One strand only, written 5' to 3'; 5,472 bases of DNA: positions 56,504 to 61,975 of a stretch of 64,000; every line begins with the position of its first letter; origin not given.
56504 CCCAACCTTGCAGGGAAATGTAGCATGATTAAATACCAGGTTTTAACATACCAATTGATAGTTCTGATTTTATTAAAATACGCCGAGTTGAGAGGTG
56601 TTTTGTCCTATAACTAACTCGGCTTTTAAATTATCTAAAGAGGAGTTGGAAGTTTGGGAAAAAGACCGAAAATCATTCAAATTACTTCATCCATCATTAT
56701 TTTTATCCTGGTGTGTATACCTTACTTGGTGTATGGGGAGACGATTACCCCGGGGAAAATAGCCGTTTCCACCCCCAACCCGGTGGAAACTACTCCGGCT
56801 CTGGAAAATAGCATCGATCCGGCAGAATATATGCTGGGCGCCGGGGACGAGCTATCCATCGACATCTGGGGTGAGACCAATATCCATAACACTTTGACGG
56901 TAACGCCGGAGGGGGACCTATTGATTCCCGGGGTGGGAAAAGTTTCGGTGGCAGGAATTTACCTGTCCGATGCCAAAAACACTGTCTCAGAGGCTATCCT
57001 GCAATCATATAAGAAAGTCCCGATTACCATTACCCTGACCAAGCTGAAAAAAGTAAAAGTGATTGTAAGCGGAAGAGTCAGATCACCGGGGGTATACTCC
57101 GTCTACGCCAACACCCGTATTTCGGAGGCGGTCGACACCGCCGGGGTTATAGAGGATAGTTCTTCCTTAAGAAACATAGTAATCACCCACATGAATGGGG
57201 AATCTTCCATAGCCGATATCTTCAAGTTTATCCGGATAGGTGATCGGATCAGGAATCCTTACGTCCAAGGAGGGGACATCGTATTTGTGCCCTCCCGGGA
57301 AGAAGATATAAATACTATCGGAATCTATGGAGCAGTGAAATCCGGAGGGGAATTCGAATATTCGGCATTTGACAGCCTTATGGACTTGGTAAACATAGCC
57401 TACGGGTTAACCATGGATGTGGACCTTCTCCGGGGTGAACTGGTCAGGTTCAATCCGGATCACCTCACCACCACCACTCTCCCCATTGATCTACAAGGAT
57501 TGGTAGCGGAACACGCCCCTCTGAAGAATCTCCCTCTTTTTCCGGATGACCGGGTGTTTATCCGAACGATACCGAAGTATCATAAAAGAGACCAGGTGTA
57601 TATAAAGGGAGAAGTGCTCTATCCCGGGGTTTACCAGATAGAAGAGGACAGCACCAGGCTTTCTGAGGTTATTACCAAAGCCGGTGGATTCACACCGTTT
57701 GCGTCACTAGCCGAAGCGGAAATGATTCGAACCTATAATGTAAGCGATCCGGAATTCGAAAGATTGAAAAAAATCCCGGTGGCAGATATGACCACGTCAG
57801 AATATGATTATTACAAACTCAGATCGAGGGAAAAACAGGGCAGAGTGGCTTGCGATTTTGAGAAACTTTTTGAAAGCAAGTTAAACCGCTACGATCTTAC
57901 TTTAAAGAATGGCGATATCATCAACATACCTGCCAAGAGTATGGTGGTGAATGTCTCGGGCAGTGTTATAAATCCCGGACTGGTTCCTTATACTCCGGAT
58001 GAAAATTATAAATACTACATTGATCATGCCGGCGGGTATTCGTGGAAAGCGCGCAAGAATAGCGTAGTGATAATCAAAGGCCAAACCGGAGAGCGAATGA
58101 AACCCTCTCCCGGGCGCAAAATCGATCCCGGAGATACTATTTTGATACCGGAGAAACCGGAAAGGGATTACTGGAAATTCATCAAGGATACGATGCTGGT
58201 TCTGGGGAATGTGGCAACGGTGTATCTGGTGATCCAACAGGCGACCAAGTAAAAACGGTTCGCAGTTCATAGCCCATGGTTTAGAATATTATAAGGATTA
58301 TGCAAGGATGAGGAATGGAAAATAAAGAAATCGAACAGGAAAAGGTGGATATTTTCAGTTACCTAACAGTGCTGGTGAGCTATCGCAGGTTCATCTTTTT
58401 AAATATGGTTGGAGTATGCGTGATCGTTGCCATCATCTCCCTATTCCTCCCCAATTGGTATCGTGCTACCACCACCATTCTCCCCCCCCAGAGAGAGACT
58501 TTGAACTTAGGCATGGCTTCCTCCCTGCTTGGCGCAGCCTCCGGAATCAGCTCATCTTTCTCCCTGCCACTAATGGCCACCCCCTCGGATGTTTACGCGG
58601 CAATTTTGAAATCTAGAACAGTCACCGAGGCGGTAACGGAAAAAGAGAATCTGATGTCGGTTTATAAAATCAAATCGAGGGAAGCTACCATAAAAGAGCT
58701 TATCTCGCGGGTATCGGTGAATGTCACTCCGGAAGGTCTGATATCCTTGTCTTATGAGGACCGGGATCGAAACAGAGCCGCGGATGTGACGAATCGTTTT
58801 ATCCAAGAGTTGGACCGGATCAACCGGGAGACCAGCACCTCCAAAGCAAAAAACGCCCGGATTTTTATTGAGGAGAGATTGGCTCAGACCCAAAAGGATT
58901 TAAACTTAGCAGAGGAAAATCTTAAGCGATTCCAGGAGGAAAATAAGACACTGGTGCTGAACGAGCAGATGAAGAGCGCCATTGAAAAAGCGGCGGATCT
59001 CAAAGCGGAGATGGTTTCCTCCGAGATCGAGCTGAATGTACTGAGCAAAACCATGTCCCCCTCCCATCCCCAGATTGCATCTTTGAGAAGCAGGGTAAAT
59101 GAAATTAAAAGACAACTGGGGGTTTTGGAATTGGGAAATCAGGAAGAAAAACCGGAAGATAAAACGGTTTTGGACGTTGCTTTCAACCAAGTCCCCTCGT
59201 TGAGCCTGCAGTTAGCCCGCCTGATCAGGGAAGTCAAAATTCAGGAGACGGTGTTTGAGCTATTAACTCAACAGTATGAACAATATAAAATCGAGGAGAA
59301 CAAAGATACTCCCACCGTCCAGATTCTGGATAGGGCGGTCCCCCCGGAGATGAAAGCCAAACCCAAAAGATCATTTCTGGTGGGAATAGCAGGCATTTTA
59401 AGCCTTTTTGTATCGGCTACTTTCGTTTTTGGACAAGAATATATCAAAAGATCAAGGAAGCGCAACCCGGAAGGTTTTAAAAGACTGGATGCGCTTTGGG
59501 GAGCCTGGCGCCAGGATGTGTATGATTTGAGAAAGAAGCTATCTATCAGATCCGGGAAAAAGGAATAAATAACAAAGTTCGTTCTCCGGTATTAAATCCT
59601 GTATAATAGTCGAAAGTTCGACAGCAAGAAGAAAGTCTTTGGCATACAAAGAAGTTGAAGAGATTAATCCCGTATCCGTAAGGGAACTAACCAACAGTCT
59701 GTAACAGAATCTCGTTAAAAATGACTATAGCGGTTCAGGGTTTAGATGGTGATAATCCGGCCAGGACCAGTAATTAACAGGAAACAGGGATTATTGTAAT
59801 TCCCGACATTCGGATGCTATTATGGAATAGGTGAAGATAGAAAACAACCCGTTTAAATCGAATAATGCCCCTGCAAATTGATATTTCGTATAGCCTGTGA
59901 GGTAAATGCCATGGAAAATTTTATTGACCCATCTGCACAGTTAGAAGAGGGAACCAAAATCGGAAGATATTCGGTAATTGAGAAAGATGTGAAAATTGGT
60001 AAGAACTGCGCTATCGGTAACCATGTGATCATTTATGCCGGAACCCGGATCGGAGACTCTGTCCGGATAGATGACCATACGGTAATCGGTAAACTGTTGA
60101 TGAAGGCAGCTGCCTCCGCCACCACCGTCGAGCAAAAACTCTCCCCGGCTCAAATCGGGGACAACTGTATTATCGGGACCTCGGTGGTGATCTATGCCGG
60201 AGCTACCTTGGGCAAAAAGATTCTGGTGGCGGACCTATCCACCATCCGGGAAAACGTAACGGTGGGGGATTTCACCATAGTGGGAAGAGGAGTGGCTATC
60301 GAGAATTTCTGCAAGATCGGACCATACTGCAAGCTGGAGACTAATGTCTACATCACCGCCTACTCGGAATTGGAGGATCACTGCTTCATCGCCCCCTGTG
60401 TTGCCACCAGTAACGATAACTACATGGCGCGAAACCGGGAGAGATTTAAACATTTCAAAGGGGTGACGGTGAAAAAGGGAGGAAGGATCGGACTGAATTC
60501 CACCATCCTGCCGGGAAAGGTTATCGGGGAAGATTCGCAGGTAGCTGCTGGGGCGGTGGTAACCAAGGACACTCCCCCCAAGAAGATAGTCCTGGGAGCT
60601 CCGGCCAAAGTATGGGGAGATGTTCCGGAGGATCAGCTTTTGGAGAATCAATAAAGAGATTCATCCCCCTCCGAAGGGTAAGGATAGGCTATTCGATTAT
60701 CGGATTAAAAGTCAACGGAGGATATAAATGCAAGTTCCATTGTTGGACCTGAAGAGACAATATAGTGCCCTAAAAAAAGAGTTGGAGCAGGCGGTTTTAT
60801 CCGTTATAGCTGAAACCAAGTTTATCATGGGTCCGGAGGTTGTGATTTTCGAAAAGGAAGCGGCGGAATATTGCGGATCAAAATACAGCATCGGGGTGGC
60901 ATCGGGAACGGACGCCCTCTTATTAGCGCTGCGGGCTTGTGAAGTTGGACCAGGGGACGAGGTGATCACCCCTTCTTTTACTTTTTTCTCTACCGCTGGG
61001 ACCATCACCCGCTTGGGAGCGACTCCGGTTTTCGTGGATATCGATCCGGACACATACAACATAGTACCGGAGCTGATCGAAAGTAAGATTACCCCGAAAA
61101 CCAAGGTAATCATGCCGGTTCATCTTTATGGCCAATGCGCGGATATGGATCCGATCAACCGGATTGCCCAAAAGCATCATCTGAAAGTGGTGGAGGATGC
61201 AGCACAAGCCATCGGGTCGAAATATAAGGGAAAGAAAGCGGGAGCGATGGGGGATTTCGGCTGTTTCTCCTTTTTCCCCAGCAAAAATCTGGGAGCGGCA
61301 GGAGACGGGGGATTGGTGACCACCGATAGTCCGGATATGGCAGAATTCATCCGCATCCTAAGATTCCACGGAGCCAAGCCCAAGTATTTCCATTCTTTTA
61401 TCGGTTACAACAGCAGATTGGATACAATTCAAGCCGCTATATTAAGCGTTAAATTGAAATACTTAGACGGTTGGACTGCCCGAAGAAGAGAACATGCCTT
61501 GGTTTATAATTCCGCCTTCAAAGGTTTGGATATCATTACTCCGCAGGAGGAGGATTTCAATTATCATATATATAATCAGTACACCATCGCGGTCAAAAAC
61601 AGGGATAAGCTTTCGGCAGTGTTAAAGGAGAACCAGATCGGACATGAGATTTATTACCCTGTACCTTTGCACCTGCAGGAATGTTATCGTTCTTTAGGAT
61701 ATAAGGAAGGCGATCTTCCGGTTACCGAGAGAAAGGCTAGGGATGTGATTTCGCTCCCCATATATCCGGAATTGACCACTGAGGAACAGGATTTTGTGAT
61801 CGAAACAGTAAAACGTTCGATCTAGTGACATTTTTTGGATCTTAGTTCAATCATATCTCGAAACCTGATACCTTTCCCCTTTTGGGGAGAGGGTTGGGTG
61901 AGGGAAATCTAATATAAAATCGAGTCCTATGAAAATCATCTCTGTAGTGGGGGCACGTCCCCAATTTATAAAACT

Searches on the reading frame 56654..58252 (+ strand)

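Call 94: search_protein_families(library=pfam, proteins=[window:56654-58252:+], max_evalue=0.00001)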
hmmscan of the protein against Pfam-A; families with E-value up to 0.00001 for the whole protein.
window:56654-58252:+ (532 aa): 3 families
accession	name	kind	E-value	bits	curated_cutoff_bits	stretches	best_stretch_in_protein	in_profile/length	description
PF10531.15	SLBB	-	1.9e-28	98.5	27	3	315-358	2-44/55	SLBB domain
PF22461.2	SLBB_2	-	9.4e-18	64.5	27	1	314-369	2-50/79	SLBB domain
PF02563.21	Poly_export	-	1.4e-15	57.6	28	1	56-128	4-76/77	Polysaccharide biosynthesis/export protein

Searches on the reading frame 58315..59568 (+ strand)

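Call 94: search_protein_families(library=pfam, proteins=[window:58315-59568:+], max_evalue=0.00001)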
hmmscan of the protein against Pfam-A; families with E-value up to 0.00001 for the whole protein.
window:58315-59568:+ (417 aa): 2 families
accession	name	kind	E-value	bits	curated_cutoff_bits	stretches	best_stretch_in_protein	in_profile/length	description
PF13807.11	GNVR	-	1.5e-10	41.2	27.7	1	300-374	6-80/82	G-rich domain on putative tyrosine kinase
PF02706.20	Wzz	-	3.2e-08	34.2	25.5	1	10-110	2-90/91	Chain length determinant protein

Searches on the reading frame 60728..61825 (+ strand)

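Call 94: search_protein_families(library=pfam, proteins=[window:60728-61825:+], max_evalue=0.00001)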
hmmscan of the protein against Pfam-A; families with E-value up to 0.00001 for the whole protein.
window:60728-61825:+ (365 aa): 2 families
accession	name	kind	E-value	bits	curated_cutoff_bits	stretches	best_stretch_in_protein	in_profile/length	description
PF01041.23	DegT_DnrJ_EryC1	-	4.5e-130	434.5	19.8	1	15-361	3-359/360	DegT/DnrJ/EryC1/StrS aminotransferase family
PF00155.27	Aminotran_1_2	-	6.3e-06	26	19.7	0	40-159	46-187/361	Aminotransferase class I and II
